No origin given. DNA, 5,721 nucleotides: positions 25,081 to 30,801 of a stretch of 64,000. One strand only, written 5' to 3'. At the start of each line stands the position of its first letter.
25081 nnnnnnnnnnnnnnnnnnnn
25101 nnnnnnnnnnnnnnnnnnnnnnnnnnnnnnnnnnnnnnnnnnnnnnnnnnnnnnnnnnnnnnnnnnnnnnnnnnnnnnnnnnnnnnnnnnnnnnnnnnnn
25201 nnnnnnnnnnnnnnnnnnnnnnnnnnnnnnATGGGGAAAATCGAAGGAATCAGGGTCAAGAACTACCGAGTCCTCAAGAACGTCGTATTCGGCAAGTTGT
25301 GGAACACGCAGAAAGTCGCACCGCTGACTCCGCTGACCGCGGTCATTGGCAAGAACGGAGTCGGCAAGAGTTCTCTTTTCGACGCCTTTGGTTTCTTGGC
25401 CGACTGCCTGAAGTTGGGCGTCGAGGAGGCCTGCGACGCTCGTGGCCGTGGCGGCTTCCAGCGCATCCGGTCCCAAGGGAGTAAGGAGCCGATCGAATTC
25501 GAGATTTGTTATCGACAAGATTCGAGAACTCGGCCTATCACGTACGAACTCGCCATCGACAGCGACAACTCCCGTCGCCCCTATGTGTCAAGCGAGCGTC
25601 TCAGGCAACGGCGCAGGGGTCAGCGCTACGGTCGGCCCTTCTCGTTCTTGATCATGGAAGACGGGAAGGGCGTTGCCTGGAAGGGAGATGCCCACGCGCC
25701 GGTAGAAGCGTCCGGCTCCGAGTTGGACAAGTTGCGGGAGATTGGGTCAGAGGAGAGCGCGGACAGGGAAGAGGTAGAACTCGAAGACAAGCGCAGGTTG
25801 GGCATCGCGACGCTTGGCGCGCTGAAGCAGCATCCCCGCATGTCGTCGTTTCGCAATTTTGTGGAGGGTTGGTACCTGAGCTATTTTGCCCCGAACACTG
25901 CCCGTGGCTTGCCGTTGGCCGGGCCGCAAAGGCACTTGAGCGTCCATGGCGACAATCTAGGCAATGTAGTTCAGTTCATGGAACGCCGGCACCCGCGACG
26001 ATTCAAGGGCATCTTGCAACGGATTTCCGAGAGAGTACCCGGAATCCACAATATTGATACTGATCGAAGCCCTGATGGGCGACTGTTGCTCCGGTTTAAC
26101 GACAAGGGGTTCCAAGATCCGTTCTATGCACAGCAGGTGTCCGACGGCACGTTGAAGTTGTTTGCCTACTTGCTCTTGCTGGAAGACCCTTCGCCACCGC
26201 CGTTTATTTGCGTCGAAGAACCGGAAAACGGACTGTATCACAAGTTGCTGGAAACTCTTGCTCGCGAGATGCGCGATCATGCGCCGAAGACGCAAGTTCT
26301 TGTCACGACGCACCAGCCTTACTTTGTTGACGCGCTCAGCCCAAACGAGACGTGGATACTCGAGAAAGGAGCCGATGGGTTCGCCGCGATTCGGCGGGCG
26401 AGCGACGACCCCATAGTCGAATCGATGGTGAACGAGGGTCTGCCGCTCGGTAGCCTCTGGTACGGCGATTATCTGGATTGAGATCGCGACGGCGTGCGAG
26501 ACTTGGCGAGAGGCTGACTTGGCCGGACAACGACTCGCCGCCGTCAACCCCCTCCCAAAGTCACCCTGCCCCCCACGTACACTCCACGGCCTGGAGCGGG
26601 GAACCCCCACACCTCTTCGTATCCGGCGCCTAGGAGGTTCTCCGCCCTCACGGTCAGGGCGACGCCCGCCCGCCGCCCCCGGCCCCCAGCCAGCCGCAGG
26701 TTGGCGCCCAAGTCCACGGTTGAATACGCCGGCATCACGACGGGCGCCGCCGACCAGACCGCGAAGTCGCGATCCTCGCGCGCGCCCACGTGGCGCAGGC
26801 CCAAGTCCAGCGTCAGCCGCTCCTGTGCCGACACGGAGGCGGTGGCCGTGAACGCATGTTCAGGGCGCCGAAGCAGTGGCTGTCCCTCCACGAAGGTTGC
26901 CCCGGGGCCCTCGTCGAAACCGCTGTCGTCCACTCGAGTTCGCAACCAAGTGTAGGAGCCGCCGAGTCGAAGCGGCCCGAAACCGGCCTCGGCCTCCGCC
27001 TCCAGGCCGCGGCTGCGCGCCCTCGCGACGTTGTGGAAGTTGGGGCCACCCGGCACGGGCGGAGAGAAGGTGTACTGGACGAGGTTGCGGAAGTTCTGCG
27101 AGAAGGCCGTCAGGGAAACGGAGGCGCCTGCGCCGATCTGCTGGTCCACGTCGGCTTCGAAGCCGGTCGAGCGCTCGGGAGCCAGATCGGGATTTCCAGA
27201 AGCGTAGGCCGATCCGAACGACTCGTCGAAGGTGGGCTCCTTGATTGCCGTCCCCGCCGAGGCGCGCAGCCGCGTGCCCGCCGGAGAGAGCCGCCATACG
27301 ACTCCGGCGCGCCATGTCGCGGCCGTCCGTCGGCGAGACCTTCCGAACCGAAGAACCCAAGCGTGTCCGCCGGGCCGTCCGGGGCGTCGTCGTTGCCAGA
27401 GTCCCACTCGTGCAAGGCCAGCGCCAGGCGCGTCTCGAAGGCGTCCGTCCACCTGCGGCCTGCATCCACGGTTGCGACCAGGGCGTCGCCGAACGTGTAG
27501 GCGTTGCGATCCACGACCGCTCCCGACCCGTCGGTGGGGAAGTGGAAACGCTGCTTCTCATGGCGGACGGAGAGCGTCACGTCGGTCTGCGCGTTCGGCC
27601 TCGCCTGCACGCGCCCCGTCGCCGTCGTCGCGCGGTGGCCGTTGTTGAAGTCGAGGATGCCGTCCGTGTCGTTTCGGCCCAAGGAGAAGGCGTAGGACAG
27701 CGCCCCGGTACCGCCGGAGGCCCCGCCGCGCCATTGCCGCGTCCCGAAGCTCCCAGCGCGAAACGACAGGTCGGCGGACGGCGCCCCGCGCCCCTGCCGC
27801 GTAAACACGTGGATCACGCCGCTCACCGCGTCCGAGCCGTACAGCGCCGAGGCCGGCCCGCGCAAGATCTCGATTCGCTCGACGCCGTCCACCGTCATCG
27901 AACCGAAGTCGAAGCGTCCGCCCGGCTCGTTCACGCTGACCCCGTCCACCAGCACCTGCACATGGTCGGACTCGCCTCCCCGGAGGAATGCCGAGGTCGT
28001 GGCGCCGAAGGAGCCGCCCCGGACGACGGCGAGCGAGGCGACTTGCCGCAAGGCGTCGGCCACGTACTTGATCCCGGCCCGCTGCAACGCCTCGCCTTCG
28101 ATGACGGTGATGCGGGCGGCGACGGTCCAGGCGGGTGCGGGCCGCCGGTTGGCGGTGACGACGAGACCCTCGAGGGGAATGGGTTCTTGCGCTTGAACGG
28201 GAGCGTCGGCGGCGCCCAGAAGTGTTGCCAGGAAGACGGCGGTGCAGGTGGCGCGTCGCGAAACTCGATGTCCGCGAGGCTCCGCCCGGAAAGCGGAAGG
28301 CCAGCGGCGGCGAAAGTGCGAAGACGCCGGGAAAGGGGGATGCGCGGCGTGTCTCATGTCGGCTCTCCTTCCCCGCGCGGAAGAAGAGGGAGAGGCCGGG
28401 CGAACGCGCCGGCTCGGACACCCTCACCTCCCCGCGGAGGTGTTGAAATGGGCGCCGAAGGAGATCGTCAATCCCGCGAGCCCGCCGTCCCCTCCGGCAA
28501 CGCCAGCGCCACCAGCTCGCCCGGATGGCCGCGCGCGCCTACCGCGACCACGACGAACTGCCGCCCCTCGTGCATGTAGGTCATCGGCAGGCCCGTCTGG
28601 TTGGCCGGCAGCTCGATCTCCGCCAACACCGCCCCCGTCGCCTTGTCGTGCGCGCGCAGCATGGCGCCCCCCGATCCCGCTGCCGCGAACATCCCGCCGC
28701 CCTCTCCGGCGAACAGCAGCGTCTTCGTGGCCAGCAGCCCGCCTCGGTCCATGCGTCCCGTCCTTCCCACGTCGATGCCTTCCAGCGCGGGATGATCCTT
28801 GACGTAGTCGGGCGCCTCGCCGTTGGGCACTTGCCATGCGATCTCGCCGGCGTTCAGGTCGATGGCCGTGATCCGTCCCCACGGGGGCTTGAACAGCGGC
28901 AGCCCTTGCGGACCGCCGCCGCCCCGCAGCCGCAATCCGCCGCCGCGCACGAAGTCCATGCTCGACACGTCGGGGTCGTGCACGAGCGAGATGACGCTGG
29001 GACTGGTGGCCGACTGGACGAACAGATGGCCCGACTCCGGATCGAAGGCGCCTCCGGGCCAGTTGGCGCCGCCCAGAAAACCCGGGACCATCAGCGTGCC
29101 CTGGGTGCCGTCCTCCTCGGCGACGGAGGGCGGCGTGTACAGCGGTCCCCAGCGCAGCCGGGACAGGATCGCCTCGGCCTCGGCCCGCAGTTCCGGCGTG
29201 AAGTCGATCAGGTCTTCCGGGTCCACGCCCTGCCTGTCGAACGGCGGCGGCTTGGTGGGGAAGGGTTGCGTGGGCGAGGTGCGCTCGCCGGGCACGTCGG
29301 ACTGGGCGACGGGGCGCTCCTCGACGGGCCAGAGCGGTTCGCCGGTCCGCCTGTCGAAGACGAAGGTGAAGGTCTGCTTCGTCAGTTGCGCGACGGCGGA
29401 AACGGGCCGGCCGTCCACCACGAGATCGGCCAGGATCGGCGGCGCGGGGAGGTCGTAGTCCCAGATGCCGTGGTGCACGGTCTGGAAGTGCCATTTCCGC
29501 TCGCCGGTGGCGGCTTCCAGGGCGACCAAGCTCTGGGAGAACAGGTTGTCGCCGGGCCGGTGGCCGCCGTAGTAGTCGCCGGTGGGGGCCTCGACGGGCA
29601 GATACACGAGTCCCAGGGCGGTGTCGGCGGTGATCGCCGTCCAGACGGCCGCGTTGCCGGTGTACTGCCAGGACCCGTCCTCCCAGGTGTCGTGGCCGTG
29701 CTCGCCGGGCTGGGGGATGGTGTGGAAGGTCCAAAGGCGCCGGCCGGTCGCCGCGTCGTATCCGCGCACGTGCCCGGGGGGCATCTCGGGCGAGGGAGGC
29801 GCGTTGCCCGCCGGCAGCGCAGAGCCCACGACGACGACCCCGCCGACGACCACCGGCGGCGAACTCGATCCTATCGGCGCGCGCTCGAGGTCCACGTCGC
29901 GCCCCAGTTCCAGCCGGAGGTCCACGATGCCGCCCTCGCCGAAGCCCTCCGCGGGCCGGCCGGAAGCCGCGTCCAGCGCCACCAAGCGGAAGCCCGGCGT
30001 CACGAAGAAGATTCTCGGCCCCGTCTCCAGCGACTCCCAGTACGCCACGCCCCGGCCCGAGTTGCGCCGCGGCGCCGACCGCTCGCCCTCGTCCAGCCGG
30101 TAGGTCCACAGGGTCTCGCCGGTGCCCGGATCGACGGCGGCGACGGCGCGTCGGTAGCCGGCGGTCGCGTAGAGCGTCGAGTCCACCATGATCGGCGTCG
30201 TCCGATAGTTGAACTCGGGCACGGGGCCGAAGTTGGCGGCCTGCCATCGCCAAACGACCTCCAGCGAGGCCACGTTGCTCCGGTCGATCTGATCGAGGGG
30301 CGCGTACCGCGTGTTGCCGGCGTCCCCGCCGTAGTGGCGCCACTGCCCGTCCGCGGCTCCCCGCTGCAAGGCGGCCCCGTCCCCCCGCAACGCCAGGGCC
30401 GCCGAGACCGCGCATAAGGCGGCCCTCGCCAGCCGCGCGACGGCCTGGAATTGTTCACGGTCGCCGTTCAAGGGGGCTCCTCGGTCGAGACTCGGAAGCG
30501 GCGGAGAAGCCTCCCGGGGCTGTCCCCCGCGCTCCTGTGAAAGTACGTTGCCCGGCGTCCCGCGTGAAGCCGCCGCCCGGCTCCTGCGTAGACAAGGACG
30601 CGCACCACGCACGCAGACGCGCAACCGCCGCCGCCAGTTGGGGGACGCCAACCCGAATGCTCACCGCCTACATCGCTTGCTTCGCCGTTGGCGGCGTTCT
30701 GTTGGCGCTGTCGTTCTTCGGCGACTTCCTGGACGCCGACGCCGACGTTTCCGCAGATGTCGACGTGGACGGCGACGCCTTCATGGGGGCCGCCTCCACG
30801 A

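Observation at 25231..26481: Low-GC orphan AAA_21/SMC-like ATPase: a horizontally acquired single-gene candidate defence or abortive-infection factor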

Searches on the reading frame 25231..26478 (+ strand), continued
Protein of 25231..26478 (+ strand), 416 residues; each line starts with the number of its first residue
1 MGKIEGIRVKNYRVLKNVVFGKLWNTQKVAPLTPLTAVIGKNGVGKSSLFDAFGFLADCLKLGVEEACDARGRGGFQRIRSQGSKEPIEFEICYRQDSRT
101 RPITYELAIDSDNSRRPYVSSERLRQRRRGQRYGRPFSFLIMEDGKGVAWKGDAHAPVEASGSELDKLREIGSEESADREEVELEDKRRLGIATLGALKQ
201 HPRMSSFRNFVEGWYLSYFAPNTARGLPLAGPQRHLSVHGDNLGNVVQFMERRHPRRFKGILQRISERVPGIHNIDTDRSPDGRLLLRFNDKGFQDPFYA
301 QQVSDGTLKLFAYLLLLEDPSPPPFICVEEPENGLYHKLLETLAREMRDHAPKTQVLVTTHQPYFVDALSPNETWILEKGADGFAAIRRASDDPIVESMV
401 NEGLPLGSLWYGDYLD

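Call 47: search_solved_structures(query=A1, max_evalue=1)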
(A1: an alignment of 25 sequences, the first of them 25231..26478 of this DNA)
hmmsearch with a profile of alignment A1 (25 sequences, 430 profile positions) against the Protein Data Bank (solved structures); distinct sequences matched with E-value up to 1: 20.
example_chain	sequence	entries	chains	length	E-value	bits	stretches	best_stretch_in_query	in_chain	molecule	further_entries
6yuf_A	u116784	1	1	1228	0.02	16.8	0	27-56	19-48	Structural maintenance of chromosomes protein 1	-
6p74_A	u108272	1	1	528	0.022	16.7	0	30-54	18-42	Putative ATP-dependent endonuclease of the OLD family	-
8ro6_A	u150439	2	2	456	0.027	16.3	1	27-56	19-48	Structural maintenance of chromosomes protein 1A (SMC1A)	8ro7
8roc_A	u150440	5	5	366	0.036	15.9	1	27-56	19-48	Structural maintenance of chromosomes protein 1A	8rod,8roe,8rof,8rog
8p0a_A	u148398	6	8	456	0.049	15.5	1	27-56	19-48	Structural maintenance of chromosomes protein 1A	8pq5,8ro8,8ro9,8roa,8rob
3adz_A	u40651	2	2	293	0.096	14.5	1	131-224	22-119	Dehydrosqualene synthase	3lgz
4e9u_A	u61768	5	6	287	0.096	14.5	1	131-224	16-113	Dehydrosqualene synthase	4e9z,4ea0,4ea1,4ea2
3vjd_A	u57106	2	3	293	0.098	14.5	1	131-224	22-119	Dehydrosqualene synthase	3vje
4f6v_A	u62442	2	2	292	0.098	14.5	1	131-224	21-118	Dehydrosqualene synthase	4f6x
2zco_A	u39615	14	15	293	0.099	14.5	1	131-224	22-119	Dehydrosqualene synthase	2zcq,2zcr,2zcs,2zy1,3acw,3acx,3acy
3ae0_A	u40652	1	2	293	0.14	13.9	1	130-224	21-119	Dehydrosqualene synthase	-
3gtz_A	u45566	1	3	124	0.19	13.6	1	27-83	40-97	Putative translation initiation inhibitor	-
2nq2_C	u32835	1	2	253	0.23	13.2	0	334-401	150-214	Hypothetical ABC transporter ATP-binding protein HI1470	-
6xrs_A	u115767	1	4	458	0.49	12.2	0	29-59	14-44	GTPase Der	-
6qj2_A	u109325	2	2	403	0.57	12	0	26-61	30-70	Smc4 | Uncharacterized protein,Uncharacterized protein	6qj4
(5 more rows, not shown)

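Call 51: fold_search(model_id=the predicted structure, library=pdb)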
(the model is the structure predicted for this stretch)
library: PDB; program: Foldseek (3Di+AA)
matches with E <= 10: 360; with E <= 0.001: 42
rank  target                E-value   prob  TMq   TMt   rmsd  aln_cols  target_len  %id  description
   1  9nnb_D                1.0e-05  1.00  0.25  0.21  19.4       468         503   14  Cryo-EM structure of the Retron Ec78 complex, PtuA:PtuB:RT (4:2:1) (released 2025-10-08)
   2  9n6b_A                1.2e-05  0.99  0.21  0.18  25.1       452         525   13  Structure of the retron IA complex with HNH nuclease in the "up" orientation (released 2025-04-23)
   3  5da9_B                1.3e-05  0.99  0.21  0.22  22.2       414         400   12  ATP-gamma-S bound Rad50 from Chaetomium thermophilum in complex with the Rad50-binding domain of Mre11 (released 2016-03-02)
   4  8eea_B                1.4e-05  0.99  0.22  0.24  21.8       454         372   14  Structure of E.coli Septu (PtuAB) complex (released 2023-12-27)
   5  9nnb_C                1.4e-05  0.99  0.21  0.17  23.7       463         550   14  Cryo-EM structure of the Retron Ec78 complex, PtuA:PtuB:RT (4:2:1) (released 2025-10-08)
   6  9kjx_D                1.6e-05  0.99  0.22  0.18  25.8       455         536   15  Cryo-EM structure of the Retron-Eco7 complex (state 1) (released 2025-11-12)
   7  9n69_C                2.0e-05  0.98  0.21  0.20  25.2       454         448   12  Structure of the retron IA complex with HNH nuclease in the "down" orientation (released 2025-04-23)
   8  9kjy_D                2.5e-05  0.99  0.23  0.19  25.1       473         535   14  Cryo-EM structure of the Retron-Eco7 complex (state 2) (released 2025-11-12)
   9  4w9m_K                2.6e-05  0.99  0.22  0.25  21.5       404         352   13  AMPPNP bound Rad50 in complex with dsDNA (released 2015-01-14)
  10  9nnh_C                3.1e-05  0.99  0.22  0.18  24.6       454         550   15  Cryo-EM structure of the Retron Ec78 complex, PtuA:PtuB:RT (4:2:2) (released 2025-10-08)
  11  8eea_A                3.9e-05  0.97  0.22  0.24  21.9       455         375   14  Structure of E.coli Septu (PtuAB) complex (released 2023-12-27)
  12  9n69_A                3.9e-05  0.97  0.21  0.18  25.2       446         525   13  Structure of the retron IA complex with HNH nuclease in the "down" orientation (released 2025-04-23)
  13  8eea_C                4.6e-05  0.94  0.20  0.19  21.2       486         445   13  Structure of E.coli Septu (PtuAB) complex (released 2023-12-27)
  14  9kjz_B                4.9e-05  0.98  0.22  0.18  24.4       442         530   14  Cryo-EM structure of the Retron-Eco7 complex (state 3) (released 2025-11-12)
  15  4aby_C                5.7e-05  1.00  0.23  0.26  19.2       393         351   15  Crystal structure of Deinococcus radiodurans RecN head domain (released 2012-12-12)
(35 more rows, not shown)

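Call 57: find_related_loci(query=A2, collection=metagenome_contigs, flank=3000)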
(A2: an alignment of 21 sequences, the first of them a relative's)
Query A2 (223 aa) in metagenome_contigs; peptide patterns used: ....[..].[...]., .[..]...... (x = any residue, [..] = any of these).
600 stretches matched a pattern (row limit reached: there are more); 553 encode a relative of the query (tblastn E <= 1e-3); the best 80 are kept; 80 distinct loci.
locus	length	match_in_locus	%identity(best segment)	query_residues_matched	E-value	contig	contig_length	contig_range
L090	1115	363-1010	60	1-216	7e-95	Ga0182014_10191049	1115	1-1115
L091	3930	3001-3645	59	1-214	4e-85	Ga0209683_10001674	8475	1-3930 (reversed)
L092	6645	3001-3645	60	1-214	1e-84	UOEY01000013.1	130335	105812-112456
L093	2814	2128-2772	59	1-214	1e-85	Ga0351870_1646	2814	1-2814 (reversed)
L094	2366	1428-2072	57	1-214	2e-84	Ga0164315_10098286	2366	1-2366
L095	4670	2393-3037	57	1-214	1e-81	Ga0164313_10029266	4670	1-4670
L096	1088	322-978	56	1-219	1e-87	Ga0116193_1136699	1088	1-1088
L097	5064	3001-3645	59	1-214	6e-81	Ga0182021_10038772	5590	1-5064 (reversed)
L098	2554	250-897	57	1-215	4e-82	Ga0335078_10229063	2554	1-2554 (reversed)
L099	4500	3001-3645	56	1-214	1e-80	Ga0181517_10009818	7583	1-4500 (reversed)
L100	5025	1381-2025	58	1-214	6e-80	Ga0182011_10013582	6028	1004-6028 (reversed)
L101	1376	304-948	58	1-214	7e-85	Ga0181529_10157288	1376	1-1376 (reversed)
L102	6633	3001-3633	62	1-214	5e-80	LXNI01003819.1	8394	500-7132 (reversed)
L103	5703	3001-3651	57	1-216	2e-79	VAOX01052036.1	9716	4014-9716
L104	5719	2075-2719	55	1-214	2e-78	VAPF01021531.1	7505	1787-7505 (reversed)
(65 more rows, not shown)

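Call 59: search_dna_similar(query=window:25231-26478:+, collection=plasmids, mode=protein, max_evalue=1e-20, max_rows=12)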
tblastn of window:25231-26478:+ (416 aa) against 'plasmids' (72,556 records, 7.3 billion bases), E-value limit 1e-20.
Records with a match: 10; places in all: 10; records where one place covers at least 80% of the query: 10.
Best place of each record, by identity: 60-80% 2; <60% 8.
By first word of the organism name: Synechocystis 4; Rahnella 1; Pseudomonas 1; Meiothermus 1; Aeromonas 1; Pseudanabaena 1; Persicobacter 1.
By predicted mobility (MOB-suite, as given by PLSDB): non-mobilizable 8; conjugative 2.
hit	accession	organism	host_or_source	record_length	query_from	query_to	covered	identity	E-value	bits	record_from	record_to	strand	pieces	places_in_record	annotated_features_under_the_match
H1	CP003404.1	Rahnella aquatilis HX2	-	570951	1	416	100%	68.2%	0e+0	585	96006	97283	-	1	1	hypothetical protein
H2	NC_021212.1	Pseudomonas sp. GLE121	Ecology Glacier ice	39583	1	416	100%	68.0%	0e+0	595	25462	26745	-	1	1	AAA family ATPase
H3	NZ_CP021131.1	Meiothermus taiwanensis WR-220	-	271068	3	415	99%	40.7%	9e-89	301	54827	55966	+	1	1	AAA family ATPase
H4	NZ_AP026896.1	Aeromonas caviae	Microbe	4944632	4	416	99%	37.0%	2e-67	239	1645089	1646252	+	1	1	none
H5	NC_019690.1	Pseudanabaena sp. PCC 7367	-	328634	3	410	98%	37.1%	3e-67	239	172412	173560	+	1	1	AAA family ATPase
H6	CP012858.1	Persicobacter sp. JZB09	cell culture,soil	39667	3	415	99%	36.5%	3e-74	259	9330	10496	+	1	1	record has no annotation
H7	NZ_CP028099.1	Synechocystis sp. IPPAS B-1465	axenic culture,Synechocystis sp. GT-L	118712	3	410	98%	36.9%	3e-65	233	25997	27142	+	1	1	AAA family ATPase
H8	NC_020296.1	Synechocystis sp. PCC 6803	-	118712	3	410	98%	36.9%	3e-65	233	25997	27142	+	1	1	AAA family ATPase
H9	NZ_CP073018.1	Synechocystis sp. PCC 6803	cell culture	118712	3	410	98%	36.9%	3e-65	233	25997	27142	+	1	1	AAA family ATPase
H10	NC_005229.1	Synechocystis sp. PCC 6803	-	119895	3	410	98%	36.9%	3e-65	233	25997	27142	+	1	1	AAA family ATPase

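Call 60: search_dna_similar(query=window:25231-26478:+, collection=phages, mode=protein, max_evalue=1e-10, max_rows=8)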
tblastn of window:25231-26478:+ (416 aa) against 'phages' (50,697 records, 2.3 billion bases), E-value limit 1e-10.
Records with a match: 2; places in all: 2; records where one place covers at least 80% of the query: 1.
Best place of each record, by identity: <60% 2.
By first word of the organism name: Bacteriophage 1; Escherichia 1.
By host as written in the record: - 1; Escherichia coli O157:H7 ATCC 43895 1.
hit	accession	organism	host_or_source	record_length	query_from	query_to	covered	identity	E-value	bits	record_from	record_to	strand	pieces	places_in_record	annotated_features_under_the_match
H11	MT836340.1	Bacteriophage sp.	human fecal samples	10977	1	415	100%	47.4%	9e-115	374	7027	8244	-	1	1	record has no annotation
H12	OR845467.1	Escherichia phage ECO95 1-6-1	Escherichia coli O157:H7 ATCC 43895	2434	236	416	44%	29.9%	9e-14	79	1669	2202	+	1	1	record has no annotation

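Call 61: get_annotated_region(hit=H2, flank=3500)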
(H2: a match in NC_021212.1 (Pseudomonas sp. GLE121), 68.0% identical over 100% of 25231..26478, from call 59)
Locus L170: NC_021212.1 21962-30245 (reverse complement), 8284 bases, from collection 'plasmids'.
description: Pseudomonas sp. GLE121 plasmid pGLE121P3, complete sequence
organism: Pseudomonas sp. GLE121 (NCBI taxid 1329969)
taxonomy: Bacteria; Pseudomonadota; Gammaproteobacteria; Pseudomonadales; Pseudomonadaceae; Pseudomonas; Pseudomonas sp. GLE121
host: -; source: Ecology Glacier ice; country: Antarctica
typing (MOB-suite, as given by PLSDB): conjugative; replicon rep_cluster_743; relaxase MOBF; mating-pair formation MPF_T
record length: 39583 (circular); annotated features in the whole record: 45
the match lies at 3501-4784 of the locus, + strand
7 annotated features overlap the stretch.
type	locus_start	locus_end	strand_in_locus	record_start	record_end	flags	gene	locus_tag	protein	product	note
CDS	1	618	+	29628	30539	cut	-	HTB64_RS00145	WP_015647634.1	TrbG/VirB9 family P-type conjugative transfer protein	-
CDS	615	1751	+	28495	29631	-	virB10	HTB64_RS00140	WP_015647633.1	type IV secretion system protein VirB10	-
CDS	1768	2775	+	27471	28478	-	-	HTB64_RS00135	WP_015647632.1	ATPase, T2SS/T4P/T4SS family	-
CDS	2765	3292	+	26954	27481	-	-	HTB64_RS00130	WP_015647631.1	phospholipase D family protein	-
CDS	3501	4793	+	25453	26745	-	-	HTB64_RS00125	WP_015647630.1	AAA family ATPase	-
CDS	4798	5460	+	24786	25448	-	-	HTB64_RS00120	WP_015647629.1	hypothetical protein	-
CDS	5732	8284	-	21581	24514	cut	mobF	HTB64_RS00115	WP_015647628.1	MobF family relaxase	-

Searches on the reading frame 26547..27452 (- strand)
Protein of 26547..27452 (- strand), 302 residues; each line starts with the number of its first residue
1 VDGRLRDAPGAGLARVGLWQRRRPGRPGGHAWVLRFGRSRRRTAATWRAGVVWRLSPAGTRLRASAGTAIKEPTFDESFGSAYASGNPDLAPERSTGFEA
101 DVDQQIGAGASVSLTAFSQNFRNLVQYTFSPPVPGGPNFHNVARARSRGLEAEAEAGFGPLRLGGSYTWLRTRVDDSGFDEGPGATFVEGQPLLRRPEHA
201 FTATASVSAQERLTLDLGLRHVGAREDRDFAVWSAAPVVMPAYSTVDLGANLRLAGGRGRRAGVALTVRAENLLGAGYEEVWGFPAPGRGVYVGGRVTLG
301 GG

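Call 11: search_protein_families(library=pfam, proteins=[window:26547-27452:-], max_evalue=0.01)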
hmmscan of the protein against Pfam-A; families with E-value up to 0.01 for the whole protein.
window:26547-27452:- (302 aa): 1 family
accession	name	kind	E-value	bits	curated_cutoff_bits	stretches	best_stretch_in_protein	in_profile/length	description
PF00593.30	TonB_dep_Rec_b-barrel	-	1.4e-37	131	27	1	37-273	209-436/436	TonB dependent receptor-like, beta-barrel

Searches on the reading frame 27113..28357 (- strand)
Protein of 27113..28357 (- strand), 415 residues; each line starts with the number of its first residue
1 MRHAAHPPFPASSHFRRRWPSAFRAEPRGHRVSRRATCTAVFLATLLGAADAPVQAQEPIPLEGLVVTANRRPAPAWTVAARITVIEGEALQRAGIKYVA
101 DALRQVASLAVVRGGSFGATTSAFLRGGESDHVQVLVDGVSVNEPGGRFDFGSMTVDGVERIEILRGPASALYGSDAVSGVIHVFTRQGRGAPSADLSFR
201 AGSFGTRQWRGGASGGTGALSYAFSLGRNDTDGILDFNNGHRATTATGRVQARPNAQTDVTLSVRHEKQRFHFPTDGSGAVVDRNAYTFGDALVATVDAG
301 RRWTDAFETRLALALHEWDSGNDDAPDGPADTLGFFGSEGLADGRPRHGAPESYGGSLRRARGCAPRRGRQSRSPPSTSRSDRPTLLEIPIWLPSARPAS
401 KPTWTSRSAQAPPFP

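Call 11: search_protein_families(library=pfam, proteins=[window:27113-28357:-], max_evalue=0.01)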
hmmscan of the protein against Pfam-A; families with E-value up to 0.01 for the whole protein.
window:27113-28357:- (415 aa): 1 family
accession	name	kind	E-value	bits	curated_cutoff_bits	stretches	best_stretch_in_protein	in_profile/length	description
PF07715.20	Plug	-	3.3e-23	82.7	23.9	1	79-181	5-107/107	TonB-dependent Receptor Plug Domain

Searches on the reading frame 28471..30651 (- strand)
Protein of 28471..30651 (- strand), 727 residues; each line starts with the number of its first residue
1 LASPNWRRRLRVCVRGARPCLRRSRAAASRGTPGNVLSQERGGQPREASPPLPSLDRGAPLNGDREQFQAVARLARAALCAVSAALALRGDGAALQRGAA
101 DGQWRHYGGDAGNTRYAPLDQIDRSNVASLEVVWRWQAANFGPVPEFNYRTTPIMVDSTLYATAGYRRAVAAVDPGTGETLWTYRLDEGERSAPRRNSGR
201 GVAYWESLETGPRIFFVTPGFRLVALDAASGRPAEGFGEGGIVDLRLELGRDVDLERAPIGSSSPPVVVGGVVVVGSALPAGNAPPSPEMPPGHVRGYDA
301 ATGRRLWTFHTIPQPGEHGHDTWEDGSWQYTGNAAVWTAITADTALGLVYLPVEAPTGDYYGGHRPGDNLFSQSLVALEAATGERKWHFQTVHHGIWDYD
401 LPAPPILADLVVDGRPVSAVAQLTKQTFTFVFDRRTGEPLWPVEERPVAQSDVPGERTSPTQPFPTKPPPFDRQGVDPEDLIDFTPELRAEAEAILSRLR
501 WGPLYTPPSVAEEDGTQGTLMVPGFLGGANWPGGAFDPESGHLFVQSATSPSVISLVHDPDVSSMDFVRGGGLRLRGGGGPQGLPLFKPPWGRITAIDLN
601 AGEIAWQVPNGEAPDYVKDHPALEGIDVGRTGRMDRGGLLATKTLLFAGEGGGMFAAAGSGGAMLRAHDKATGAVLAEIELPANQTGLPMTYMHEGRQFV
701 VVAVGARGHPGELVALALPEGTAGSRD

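Call 11: search_protein_families(library=pfam, proteins=[window:28471-30651:-], max_evalue=0.01)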
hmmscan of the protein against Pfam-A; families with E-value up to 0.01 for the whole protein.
window:28471-30651:- (727 aa): 3 families
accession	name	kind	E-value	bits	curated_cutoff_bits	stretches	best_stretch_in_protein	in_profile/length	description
PF01011.28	PQQ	-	4.3e-198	660.2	26.7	1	104-700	1-595/595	Glucose/ethanol/alcohol dehydrogenase, beta-propeller domain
PF13360.13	PQQ_2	-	4e-16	59.8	27.6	2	126-308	89-232/233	Outer membrane protein assembly factor BamB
PF23727.1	Beta-prop_FAM234A_B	-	0.0084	15.1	26.4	0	593-633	101-141/467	FAM234A/B beta-propeller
